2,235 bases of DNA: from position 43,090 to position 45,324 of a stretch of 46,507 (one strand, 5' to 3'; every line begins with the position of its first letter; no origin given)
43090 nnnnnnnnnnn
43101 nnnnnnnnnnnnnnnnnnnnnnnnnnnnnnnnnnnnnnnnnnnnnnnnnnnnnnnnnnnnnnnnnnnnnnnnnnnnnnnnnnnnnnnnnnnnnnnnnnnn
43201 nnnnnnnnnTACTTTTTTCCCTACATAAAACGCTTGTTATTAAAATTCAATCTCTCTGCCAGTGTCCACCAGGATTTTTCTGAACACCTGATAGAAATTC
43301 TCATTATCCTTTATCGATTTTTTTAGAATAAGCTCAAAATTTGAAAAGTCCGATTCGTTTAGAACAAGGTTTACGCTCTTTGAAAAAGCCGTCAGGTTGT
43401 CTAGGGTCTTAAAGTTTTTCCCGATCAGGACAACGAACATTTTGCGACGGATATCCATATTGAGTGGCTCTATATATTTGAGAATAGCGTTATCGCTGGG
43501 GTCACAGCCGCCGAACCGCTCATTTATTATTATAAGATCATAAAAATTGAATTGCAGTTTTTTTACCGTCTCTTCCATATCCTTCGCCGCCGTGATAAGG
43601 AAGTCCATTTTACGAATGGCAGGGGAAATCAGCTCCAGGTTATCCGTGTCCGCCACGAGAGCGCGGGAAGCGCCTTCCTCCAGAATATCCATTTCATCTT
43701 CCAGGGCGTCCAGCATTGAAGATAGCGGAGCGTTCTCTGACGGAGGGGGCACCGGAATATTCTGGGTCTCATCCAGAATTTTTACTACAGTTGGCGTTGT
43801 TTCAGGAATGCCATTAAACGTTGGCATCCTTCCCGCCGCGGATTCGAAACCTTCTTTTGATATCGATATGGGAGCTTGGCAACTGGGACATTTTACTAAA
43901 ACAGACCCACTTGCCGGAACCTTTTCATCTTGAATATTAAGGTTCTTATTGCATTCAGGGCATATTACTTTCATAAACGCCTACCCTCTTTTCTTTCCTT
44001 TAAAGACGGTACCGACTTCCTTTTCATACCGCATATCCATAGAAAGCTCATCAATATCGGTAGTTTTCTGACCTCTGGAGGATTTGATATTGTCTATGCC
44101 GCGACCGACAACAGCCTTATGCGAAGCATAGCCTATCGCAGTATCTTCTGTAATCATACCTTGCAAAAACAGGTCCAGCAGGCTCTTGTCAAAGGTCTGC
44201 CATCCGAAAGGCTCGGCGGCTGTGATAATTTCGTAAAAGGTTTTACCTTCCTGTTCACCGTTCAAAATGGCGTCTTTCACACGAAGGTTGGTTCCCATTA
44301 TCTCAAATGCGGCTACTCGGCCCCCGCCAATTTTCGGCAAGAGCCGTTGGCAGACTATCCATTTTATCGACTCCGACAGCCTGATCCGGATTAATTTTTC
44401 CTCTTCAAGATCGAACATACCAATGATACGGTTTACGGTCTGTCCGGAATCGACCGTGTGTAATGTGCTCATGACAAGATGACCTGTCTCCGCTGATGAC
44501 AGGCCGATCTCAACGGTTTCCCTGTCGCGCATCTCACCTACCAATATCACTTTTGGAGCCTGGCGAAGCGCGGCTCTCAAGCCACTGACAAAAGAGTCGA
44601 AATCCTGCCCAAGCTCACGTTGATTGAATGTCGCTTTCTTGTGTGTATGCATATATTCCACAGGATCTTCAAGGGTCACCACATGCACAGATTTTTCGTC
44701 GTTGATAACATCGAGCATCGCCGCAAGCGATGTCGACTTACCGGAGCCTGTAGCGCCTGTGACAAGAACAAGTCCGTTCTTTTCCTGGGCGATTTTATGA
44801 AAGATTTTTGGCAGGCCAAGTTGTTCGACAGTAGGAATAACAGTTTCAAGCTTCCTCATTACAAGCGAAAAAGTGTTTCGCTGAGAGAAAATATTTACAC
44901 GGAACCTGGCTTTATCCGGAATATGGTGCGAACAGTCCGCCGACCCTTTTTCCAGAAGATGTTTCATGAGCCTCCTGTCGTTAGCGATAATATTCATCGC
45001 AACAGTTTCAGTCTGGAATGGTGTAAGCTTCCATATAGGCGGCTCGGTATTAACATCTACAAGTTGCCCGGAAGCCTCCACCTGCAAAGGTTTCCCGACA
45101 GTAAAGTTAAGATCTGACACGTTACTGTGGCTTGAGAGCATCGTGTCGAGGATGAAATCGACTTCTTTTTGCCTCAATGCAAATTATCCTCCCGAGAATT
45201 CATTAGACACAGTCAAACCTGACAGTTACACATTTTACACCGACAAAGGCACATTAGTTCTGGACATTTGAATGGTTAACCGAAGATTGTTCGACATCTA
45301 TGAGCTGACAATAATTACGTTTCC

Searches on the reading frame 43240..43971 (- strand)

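Call 64: search_protein_families(library=pfam, proteins=[window:43240-43971:-])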
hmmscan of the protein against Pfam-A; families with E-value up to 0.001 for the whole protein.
window:43240-43971:- (243 aa): 1 family
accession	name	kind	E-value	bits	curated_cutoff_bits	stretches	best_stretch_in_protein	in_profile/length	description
PF13717.11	Zn_ribbon_4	-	1.8e-08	34.6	30.3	1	1-34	2-34/36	zinc-ribbon domain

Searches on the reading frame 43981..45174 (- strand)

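Call 64: search_protein_families(library=pfam, proteins=[window:43981-45174:-])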
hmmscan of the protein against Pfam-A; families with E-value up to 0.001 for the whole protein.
window:43981-45174:- (397 aa): 6 families
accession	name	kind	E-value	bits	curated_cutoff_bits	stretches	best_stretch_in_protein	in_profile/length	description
PF00437.27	T2SSE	-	1.3e-43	149.5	24.9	1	87-282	90-281/370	Type II/IV secretion system protein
PF13555.12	AAA_29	-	7e-06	26.1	27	1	126-158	15-47/61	P-loop containing region of AAA domain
PF13191.12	AAA_16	-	0.00013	23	32.6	1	124-181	15-64/167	AAA ATPase domain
PF13401.12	AAA_22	-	0.00037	21.2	27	1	132-206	4-82/130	AAA domain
PF02562.22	PhoH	-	0.00061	19.8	27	0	129-231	17-115/205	PhoH-like protein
PF25199.1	nSTAND_NTPase5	-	0.00065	20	34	0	124-171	32-79/145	Novel STAND NTPase 5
